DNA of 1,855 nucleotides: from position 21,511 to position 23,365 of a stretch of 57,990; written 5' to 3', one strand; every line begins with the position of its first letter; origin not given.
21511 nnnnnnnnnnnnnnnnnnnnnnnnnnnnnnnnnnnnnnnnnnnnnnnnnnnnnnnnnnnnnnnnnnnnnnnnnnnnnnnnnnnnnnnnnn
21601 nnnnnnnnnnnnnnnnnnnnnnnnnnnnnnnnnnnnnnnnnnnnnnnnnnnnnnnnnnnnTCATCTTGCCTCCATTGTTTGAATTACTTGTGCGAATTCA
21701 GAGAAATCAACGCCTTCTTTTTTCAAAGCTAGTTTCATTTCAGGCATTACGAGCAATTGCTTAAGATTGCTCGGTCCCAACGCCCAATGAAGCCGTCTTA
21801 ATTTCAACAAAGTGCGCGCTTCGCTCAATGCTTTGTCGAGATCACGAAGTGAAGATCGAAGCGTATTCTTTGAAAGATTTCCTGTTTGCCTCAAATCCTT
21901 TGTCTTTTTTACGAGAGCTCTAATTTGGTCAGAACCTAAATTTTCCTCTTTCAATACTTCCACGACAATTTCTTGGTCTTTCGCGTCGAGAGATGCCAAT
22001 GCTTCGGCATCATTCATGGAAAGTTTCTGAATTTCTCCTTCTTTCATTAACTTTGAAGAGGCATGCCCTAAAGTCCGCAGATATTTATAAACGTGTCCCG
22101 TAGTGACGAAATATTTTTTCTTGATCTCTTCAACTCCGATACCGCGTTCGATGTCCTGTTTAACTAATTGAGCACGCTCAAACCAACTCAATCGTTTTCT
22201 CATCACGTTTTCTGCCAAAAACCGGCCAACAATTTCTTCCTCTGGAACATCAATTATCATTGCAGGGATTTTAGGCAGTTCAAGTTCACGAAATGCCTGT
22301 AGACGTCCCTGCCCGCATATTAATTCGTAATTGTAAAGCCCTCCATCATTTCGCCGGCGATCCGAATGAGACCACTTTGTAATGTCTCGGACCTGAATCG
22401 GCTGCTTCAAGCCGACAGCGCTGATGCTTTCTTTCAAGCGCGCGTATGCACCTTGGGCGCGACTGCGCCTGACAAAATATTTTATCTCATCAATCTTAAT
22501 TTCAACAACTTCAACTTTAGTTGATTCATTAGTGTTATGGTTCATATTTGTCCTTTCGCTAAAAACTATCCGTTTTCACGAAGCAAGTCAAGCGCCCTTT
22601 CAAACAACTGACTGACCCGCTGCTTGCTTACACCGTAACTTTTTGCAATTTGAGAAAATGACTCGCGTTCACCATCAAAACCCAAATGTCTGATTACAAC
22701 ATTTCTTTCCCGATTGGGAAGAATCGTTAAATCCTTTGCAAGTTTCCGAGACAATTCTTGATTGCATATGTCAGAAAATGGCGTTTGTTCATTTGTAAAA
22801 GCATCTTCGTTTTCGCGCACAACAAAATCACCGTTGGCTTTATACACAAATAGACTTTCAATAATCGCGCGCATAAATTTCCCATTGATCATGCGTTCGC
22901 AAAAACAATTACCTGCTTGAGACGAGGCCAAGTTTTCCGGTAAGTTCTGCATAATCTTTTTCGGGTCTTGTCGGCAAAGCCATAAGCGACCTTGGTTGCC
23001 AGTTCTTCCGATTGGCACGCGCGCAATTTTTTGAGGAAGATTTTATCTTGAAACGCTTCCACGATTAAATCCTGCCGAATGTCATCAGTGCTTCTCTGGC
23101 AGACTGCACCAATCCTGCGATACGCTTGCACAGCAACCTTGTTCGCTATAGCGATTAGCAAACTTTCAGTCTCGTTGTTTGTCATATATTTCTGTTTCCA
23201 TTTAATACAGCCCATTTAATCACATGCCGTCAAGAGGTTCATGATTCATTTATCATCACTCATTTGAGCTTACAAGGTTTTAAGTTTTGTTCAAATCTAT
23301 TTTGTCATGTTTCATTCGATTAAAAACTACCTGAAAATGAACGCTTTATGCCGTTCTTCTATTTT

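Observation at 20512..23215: Orphan sigma-like / ParB / ParB operon in a slot that elsewhere holds an R-M system: candidate uncharacterised defence or MGE-control module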

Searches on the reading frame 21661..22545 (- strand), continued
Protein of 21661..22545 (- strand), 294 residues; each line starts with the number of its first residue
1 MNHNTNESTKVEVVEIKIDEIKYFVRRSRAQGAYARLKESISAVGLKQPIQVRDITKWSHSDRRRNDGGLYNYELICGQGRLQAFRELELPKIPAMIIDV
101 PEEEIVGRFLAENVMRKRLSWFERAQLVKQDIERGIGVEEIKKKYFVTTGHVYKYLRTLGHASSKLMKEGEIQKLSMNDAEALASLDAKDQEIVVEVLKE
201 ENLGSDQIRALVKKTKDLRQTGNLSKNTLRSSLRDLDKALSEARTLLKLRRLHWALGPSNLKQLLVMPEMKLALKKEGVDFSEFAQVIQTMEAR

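Call 95: search_protein_families(library=pfam, proteins=[L012:12096-13004:+, L008:7380-7958:+, L140:12500-13951:-, L140:7570-8985:-, L144:11820-12305:-, L144:8165-8785:-, L146:3108-4226:+, L148:6201-7331:+, L148:9224-10015:-, L006:11974-12669:+], max_evalue=0.001)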
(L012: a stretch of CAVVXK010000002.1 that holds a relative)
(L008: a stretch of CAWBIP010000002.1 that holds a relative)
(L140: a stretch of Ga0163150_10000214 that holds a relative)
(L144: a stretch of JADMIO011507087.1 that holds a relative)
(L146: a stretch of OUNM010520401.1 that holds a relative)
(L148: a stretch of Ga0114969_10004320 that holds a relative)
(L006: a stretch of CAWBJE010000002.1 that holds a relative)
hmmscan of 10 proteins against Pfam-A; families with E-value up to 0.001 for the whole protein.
L012:12096-13004:+ (302 aa): 1 family
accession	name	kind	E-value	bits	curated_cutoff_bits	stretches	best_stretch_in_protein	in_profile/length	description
PF10137.14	CAP12-PCTIR_TIR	-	5.2e-26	91.4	24.7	1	14-136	1-118/119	CAP12/Pycsar effector protein, TIR domain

L008:7380-7958:+ (192 aa): 0 families

L140:12500-13951:- (483 aa): 2 families
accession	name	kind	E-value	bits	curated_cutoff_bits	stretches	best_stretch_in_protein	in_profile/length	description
PF00152.25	tRNA-synt_2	-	4.6e-64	216.8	25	1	137-477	10-307/308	tRNA synthetases class II (D, K and N)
PF01336.31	tRNA_anti-codon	-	8.5e-12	45.3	27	1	32-110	1-73/75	OB-fold nucleic acid binding domain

L140:7570-8985:- (471 aa): 4 families
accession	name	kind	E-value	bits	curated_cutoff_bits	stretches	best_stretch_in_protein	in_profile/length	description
PF13506.12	Glyco_transf_21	-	4e-11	43.1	21.7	1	132-286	5-160/174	Glycosyl transferase family 21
PF13641.12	Glyco_tranf_2_3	-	2e-09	38.3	27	1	74-275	3-205/230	Glycosyltransferase like family 2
PF00535.33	Glycos_transf_2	-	3.3e-07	30.8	23.3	1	87-241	13-164/168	Glycosyl transferase family 2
PF13632.12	Glyco_trans_2_3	-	8.9e-07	29.3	27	1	164-357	3-194/198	Glycosyl transferase family group 2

L144:11820-12305:- (161 aa): 0 families

L144:8165-8785:- (206 aa): 0 families

L146:3108-4226:+ (372 aa): 1 family
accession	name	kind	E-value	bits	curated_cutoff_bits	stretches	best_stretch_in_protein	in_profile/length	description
PF06439.18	3keto-disac_hyd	-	3.9e-47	161.1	26.8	2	24-211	1-186/187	3-keto-disaccharide hydrolase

L148:6201-7331:+ (376 aa): 0 families

L148:9224-10015:- (263 aa): 0 families

L006:11974-12669:+ (231 aa): 0 families

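Call 106: fold_search(model_id=the predicted structure, library=viral)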
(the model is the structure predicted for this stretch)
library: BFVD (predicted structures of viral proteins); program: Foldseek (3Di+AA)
matches with E <= 10: 913; with E <= 0.001: 103
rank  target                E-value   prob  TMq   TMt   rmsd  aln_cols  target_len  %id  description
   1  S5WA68                9.9e-11  1.00  0.31  0.15  17.9       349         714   16  (no name in the UniProt tables at hand)
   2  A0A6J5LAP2            1.2e-10  1.00  0.29  0.27  15.6       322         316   20  Spo0J Stage 0 sporulation protein J (Antagonist of Soj) containing ParB-like nuclease domain [uncultured Caudovirales phage]
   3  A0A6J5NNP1            1.8e-09  1.00  0.29  0.18  10.7       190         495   17  ParB/RepB/Spo0J partition protein family [uncultured Caudovirales phage]
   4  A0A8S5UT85            2.4e-09  1.00  0.28  0.21  10.1       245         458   18  Chromosome partitioning protein [Siphoviridae sp. ct4fm14]
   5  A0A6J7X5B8            2.6e-09  1.00  0.31  0.28  10.1       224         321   21  Spo0J Stage 0 sporulation protein J (Antagonist of Soj) containing ParB-like nuclease domain [uncultured Caudovirales phage]
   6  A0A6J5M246            3.1e-09  1.00  0.30  0.18  17.6       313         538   19  ParB/RepB/Spo0J partition protein family [uncultured Caudovirales phage]
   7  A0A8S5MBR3            4.4e-09  1.00  0.29  0.24  11.0       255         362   16  Chromosome partitioning protein [Myoviridae sp. ct9Fw19]
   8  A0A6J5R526            5.5e-09  1.00  0.33  0.17   9.5       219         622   19  ParB/Sulfiredoxin [uncultured Caudovirales phage]
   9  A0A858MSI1            6.8e-09  1.00  0.28  0.32  12.6       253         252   18  (no name in the UniProt tables at hand)
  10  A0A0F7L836            7.6e-09  1.00  0.36  0.20   8.9       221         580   20  Chromosome partitioning protein ParB [uncultured marine virus]
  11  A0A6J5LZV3            3.3e-08  1.00  0.31  0.26  12.2       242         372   21  Spo0J Stage 0 sporulation protein J (Antagonist of Soj) containing ParB-like nuclease domain [uncultured Caudovirales phage]
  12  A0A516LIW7            8.0e-08  1.00  0.30  0.20   8.7       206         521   17  (no name in the UniProt tables at hand)
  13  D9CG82                9.4e-08  1.00  0.26  0.29  15.2       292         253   16  (no name in the UniProt tables at hand)
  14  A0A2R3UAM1            1.1e-07  1.00  0.29  0.28  18.9       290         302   14  (no name in the UniProt tables at hand)
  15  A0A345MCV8            1.1e-07  1.00  0.26  0.23  22.2       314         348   17  (no name in the UniProt tables at hand)
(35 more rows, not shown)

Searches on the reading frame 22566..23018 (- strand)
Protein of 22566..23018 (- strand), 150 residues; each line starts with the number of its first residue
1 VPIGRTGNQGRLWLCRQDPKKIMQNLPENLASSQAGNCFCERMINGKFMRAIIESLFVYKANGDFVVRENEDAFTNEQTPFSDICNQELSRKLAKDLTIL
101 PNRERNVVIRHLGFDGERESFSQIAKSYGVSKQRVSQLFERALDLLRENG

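Call 3: search_protein_families(library=pfam, proteins=[window:22566-23018:-], max_evalue=0.1)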
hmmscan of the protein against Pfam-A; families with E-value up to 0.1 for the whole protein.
window:22566-23018:- (150 aa): 4 families
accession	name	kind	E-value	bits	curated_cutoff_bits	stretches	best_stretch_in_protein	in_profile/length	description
PF04545.22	Sigma70_r4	-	2.1e-09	37.2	24.1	1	99-148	4-50/50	Sigma-70, region 4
PF13613.12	HTH_Tnp_4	-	0.01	15.8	27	1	120-148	21-49/53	Helix-turn-helix of DDE superfamily endonuclease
PF16509.11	KORA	-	0.019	15.6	26.7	1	120-144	32-56/84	TrfB plasmid transcriptional repressor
PF13542.12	HTH_Tnp_ISL3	-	0.077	12.9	27.4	0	118-142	27-50/51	Helix-turn-helix domain of transposase family ISL3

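Call 5: search_protein_families(library=padloc, proteins=[window:22566-23018:-], max_evalue=0.1)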
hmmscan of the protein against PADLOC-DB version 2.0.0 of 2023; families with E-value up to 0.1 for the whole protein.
window:22566-23018:- (150 aa): 0 families

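Call 6: search_protein_families(library=phrogs, proteins=[window:22566-23018:-], max_evalue=0.1)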
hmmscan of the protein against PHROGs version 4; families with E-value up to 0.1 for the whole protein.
window:22566-23018:- (150 aa): 5 families
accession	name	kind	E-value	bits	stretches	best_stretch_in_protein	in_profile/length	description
phrog_351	-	transcription regulation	2.7e-08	33.9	1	85-148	661-724/928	RNA polymerase sigma factor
phrog_1740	-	transcription regulation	1.9e-05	24.4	1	64-149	134-215/567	RNA polymerase sigma factor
phrog_11138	-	unknown function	0.0017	19.6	1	86-148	78-137/142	-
phrog_686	-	DNA, RNA and nucleotide metabolism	0.021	16.1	1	121-141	51-71/76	HTH DNA binding protein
phrog_38043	-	unknown function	0.062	14.3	0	103-144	8-47/162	-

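Call 7: search_protein_families(library=ncbifam, proteins=[window:22566-23018:-], max_evalue=0.1)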
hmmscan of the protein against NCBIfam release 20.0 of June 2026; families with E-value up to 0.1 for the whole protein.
window:22566-23018:- (150 aa): 36 families (the best 25 are shown)
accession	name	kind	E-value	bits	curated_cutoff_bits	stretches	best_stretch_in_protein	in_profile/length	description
TIGR02937.1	sigma70-ECF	superfamily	6.5e-10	38.9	42.9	1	42-148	85-163/165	sigma-70 family RNA polymerase sigma factor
TIGR02984.1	Sig-70_plancto1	subfamily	8.5e-08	32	183.75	1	75-148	116-186/189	RNA polymerase sigma-70 factor, Planctomycetaceae-specific subfamily 1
TIGR02997.1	Sig70-cyanoRpoD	subfamily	1.4e-07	31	384.5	1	76-147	226-298/298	RNA polymerase sigma factor, RpoD/SigA family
NF005785.0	PRK07598.1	equivalog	1.6e-07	30.5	554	1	75-148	326-400/415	RNA polymerase sigma factor SigC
TIGR02985.1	Sig70_bacteroi1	subfamily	7.8e-07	29.4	126.4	1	36-148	52-160/162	RNA polymerase sigma-70 factor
TIGR02479.1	FliA_WhiG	subfamily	1.9e-06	27.8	189.6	1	75-148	151-221/224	FliA/WhiG family RNA polymerase sigma factor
TIGR02394.1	rpoS_proteo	equivalog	2.7e-06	27.1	378.7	1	76-148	199-272/285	RNA polymerase sigma factor RpoS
NF005514.0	PRK07122.1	subfamily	4.8e-06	25.9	372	1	68-148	187-261/264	RNA polymerase sigma factor SigF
TIGR02392.1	rpoH_proteo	equivalog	5.3e-06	26.3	323.1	1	85-147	204-265/270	RNA polymerase sigma factor RpoH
NF005413.0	PRK06986.1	subfamily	5.6e-06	26.4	201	1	70-148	155-234/241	RNA polymerase sigma factor FliA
NF005143.0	PRK06596.1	subfamily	5.7e-06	26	241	1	86-148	217-279/285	RNA polymerase factor sigma-32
NF005920.0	PRK07921.1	subfamily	7.7e-06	25.1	464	1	63-148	236-316/328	RNA polymerase sigma factor SigB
NF004471.0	PRK05803.1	subfamily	1.2e-05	24.6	252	1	72-146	148-224/235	RNA polymerase sporulation sigma factor SigK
TIGR02393.1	RpoD_Cterm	equivalog_domain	2.2e-05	24.2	354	1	76-148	153-226/238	RNA polymerase sigma factor RpoD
NF004207.0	PRK05657.1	equivalog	4.6e-05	22.9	394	1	76-148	242-315/329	RNA polymerase sigma factor RpoS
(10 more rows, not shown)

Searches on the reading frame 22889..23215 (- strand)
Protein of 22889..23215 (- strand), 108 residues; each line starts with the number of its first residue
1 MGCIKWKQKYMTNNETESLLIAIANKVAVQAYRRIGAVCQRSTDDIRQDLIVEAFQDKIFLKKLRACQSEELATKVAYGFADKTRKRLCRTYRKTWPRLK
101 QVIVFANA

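Call 3: search_protein_families(library=pfam, proteins=[window:22889-23215:-], max_evalue=0.1)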
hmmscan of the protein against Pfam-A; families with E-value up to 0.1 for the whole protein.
window:22889-23215:- (108 aa): 0 families

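Call 5: search_protein_families(library=padloc, proteins=[window:22889-23215:-], max_evalue=0.1)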
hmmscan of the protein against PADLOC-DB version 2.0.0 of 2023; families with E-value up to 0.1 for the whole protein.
window:22889-23215:- (108 aa): 1 family
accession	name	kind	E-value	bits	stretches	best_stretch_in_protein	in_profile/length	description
PDLC01152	HTH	-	0.033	12.1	1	69-86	23-40/63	HTH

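Call 6: search_protein_families(library=phrogs, proteins=[window:22889-23215:-], max_evalue=0.1)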
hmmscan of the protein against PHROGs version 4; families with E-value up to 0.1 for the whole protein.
window:22889-23215:- (108 aa): 0 families

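Call 7: search_protein_families(library=ncbifam, proteins=[window:22889-23215:-], max_evalue=0.1)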
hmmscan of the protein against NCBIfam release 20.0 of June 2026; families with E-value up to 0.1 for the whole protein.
window:22889-23215:- (108 aa): 0 families

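Call 34: find_homologous_proteins(query=window:22889-23215:-)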
Query window:22889-23215:- (108 aa): 4 proteins with E <= 0.001 among 4 candidates.
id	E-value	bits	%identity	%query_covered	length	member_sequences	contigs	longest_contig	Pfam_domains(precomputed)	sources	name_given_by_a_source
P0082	6.6e-65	233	100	100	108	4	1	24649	-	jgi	-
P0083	4.9e-58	211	88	99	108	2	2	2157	-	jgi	jgi:hypothetical protein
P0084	1.9e-46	174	83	91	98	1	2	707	-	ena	-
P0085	5.4e-44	166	77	91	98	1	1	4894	-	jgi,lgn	-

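Call 37: search_solved_structures(query=A3, max_evalue=10, show_alignments=3)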
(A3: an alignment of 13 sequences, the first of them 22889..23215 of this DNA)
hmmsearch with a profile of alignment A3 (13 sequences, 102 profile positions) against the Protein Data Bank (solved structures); distinct sequences matched with E-value up to 10: 2.
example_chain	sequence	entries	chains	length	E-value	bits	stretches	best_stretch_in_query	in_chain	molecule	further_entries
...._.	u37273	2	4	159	0.84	12.8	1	64-100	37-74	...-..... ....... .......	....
3guq_A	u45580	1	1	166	0.9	12.7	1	64-100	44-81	Putative uncharacterized protein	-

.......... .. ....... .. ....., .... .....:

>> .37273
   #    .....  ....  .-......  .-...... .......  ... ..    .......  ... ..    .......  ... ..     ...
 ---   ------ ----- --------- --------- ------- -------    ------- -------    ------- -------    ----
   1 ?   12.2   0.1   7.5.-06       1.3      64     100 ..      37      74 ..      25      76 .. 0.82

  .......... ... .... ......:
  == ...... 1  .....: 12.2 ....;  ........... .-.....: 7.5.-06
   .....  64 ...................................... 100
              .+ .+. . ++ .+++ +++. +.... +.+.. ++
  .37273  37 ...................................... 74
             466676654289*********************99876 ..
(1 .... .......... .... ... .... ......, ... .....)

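Call 44: predict_structure(protein=window:22889-23215:-)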
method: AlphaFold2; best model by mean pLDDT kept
length: 108 residues; sequences in the alignment: 1
mean_pLDDT: 55.4   pTM: 0.40
mean pLDDT of the five models: 55.4, 52.5, 50.9, 44.7, 37.5
residues with pLDDT >= 90: 0; 70-90: 0; 50-70: 83; < 50: 25
segments of 3 or more residues with pLDDT < 50: 1-11, 96-108
pLDDT, mean of each block of 10 residues (from residue 1): 41 55 62 61 52 58 65 65 64 51 32
secondary structure, 60 per line:
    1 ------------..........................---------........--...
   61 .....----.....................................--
elements in order: H13-38 H48-55 H58-65 H70-106

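Call 53: find_encoding_contigs(protein=P0082, flank=10000, max_places=2)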
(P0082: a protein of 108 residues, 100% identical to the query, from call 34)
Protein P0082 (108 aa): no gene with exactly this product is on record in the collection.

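Call 81: search_protein_representatives(protein=window:22889-23185:-)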
Query: 98 residues. Proteins with E-value up to 0.001 (for the whole library): 15; up to 1e-10: 8; up to 1e-30: 1. The best 15 are listed.
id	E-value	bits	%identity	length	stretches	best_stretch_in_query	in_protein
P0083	3.3e-50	183.5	87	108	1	1-97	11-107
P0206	5.5e-20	87.0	54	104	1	9-93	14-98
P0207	3.9e-17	77.9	48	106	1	6-93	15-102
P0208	2.4e-14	69.1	46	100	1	12-92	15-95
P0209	5.6e-14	67.9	43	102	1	6-91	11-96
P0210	7.2e-14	67.5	48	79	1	20-92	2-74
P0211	2.6e-12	62.6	38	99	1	2-95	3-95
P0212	7.4e-12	61.1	42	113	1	7-95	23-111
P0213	2.6e-10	56.2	42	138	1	12-91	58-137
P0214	7.7e-10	54.7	43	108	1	11-92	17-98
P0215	2.5e-09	53.1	39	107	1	5-94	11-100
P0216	2.6e-07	46.6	38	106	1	11-89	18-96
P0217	1.3e-04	38.0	40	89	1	9-71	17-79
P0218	5.7e-04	35.9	33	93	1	8-89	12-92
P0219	8.6e-04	35.4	40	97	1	6-63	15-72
